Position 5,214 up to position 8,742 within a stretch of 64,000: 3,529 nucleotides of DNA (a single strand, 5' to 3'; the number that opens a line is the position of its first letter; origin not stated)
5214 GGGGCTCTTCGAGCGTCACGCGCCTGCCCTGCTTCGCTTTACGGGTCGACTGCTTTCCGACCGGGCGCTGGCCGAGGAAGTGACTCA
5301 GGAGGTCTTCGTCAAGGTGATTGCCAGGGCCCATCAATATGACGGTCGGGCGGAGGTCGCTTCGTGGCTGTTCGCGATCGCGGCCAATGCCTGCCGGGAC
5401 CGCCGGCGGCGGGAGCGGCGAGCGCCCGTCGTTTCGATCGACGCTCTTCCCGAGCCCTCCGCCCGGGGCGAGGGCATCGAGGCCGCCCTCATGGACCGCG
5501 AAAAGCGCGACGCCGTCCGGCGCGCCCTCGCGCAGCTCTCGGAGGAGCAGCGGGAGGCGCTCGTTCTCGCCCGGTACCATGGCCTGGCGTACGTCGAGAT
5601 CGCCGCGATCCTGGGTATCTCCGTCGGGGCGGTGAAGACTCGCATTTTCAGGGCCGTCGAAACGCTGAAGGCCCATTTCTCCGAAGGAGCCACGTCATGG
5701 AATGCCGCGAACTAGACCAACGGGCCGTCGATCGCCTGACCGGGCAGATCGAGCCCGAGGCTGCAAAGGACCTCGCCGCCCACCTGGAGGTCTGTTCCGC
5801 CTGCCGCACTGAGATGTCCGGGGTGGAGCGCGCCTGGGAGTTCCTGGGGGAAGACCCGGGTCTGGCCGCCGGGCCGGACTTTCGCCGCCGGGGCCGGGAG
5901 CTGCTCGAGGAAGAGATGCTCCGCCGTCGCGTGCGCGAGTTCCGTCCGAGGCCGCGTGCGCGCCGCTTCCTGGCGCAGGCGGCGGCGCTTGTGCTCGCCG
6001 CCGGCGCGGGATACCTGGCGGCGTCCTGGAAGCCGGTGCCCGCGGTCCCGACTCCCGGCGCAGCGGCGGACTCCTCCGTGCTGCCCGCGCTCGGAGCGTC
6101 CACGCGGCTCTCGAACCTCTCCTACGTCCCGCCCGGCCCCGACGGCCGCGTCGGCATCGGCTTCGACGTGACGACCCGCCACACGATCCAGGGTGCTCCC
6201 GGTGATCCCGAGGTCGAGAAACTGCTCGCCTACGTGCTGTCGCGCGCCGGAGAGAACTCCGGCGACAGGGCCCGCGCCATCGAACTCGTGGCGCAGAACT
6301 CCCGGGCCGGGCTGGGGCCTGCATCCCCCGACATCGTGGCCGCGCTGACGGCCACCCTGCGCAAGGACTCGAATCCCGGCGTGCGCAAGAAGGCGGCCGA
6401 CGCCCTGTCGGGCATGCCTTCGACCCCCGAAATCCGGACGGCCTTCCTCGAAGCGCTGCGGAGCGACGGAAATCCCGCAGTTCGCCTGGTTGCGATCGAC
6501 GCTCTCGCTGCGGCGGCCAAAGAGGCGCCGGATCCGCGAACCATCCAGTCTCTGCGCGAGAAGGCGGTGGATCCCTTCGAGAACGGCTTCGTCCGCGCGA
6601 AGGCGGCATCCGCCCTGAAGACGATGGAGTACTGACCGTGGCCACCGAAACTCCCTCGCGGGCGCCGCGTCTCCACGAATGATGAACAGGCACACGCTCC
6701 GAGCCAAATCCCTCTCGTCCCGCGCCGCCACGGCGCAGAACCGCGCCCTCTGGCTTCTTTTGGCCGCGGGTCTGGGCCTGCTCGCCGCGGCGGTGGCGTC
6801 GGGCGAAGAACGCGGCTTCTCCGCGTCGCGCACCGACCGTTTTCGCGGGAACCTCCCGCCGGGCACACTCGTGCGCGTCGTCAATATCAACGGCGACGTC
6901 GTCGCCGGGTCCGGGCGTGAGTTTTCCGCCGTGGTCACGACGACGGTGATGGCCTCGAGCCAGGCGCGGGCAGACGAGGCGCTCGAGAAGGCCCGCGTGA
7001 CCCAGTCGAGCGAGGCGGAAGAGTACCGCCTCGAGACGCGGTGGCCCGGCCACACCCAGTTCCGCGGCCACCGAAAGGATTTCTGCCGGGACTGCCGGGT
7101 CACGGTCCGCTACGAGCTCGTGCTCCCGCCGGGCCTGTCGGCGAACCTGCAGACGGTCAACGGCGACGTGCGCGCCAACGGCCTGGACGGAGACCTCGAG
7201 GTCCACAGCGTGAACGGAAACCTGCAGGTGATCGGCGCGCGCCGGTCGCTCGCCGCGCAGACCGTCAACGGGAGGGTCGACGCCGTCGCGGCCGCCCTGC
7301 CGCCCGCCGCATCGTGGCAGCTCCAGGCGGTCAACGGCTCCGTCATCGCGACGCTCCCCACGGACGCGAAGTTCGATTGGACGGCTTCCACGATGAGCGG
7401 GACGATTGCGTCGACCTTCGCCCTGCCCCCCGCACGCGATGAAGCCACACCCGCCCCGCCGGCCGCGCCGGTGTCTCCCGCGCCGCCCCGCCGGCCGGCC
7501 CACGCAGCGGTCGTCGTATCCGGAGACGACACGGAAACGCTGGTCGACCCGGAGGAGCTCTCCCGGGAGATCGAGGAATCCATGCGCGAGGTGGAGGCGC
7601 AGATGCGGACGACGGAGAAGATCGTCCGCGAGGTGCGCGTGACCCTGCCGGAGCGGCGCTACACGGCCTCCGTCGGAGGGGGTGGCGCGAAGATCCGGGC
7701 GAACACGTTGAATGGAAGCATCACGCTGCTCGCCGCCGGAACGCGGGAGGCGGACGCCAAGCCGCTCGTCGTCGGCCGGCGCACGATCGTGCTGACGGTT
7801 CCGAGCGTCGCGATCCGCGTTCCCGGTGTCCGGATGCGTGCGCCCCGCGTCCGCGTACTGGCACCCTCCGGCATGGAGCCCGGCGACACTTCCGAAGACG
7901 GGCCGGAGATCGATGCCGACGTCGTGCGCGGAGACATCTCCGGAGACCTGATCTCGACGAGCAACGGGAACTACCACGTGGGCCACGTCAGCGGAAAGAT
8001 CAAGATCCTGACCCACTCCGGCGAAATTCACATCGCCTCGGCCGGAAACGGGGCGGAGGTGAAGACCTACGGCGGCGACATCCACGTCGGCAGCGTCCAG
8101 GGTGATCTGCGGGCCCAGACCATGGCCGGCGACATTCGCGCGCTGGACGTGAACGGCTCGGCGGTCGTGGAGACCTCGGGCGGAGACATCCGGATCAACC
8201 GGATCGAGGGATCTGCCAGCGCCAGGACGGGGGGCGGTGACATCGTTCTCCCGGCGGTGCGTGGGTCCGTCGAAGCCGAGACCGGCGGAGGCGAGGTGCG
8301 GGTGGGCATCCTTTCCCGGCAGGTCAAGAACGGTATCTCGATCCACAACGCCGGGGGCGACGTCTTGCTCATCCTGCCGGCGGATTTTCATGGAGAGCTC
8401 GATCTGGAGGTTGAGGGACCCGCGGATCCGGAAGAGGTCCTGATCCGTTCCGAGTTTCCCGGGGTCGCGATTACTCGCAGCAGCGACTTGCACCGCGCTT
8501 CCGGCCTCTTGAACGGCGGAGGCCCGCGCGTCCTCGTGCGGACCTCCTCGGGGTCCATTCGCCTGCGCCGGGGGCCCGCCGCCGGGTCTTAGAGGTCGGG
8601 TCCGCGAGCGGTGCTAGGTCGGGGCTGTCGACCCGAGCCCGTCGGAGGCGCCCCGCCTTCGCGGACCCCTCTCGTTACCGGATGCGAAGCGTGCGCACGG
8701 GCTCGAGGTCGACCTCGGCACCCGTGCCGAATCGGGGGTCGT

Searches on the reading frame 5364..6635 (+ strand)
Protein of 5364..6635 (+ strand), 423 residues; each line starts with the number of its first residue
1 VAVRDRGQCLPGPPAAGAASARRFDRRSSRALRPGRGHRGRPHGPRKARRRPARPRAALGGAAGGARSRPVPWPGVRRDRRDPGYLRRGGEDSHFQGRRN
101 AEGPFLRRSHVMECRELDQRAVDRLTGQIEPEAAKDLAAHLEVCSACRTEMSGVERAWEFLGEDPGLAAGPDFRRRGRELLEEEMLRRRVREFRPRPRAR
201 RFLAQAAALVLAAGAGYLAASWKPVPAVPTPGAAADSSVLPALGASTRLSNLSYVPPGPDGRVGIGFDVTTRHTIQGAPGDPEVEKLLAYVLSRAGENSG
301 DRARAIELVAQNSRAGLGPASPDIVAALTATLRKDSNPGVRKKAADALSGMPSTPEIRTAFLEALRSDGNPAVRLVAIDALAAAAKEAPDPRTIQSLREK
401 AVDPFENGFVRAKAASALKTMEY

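Call 55: search_protein_families(library=pfam, proteins=[window:5364-6635:+], max_evalue=0.001)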
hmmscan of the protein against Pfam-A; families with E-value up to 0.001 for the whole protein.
window:5364-6635:+ (423 aa): 3 families
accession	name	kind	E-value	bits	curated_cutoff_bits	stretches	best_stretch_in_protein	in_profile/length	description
PF13646.12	HEAT_2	-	1.3e-10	41.8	27.7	2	360-420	3-57/88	HEAT repeats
PF02985.28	HEAT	-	5.8e-07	29.6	23.5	0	360-385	4-28/31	HEAT repeat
PF13513.12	HEAT_EZ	-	0.00014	22.7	27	1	303-349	8-53/55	HEAT-like repeat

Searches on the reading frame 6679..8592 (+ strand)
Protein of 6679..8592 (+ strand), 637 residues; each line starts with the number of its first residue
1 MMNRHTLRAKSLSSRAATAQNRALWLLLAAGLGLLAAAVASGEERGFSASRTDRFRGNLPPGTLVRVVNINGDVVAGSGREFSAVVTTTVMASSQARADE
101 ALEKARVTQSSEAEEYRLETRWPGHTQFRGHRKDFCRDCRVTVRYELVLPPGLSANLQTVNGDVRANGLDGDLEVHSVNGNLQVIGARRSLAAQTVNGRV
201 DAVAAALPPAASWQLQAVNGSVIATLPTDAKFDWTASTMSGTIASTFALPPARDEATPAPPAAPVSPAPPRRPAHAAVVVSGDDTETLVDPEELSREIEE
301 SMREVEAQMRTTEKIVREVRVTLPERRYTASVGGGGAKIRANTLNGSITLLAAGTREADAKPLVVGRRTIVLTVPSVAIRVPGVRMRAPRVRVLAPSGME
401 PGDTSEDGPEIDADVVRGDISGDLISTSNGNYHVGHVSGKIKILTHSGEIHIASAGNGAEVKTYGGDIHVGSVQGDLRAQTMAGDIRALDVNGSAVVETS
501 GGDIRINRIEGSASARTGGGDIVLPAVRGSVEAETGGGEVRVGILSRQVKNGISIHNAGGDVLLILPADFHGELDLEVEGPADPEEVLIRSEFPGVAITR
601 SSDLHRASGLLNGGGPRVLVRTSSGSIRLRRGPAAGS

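Call 55: search_protein_families(library=pfam, proteins=[window:6679-8592:+], max_evalue=0.001)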
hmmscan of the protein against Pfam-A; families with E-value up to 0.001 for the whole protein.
window:6679-8592:+ (637 aa): 1 family
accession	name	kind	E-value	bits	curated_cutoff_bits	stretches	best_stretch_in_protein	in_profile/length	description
PF13349.12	DUF4097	-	2.7e-17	63.4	22.9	1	334-572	41-197/247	Toastrack DUF4097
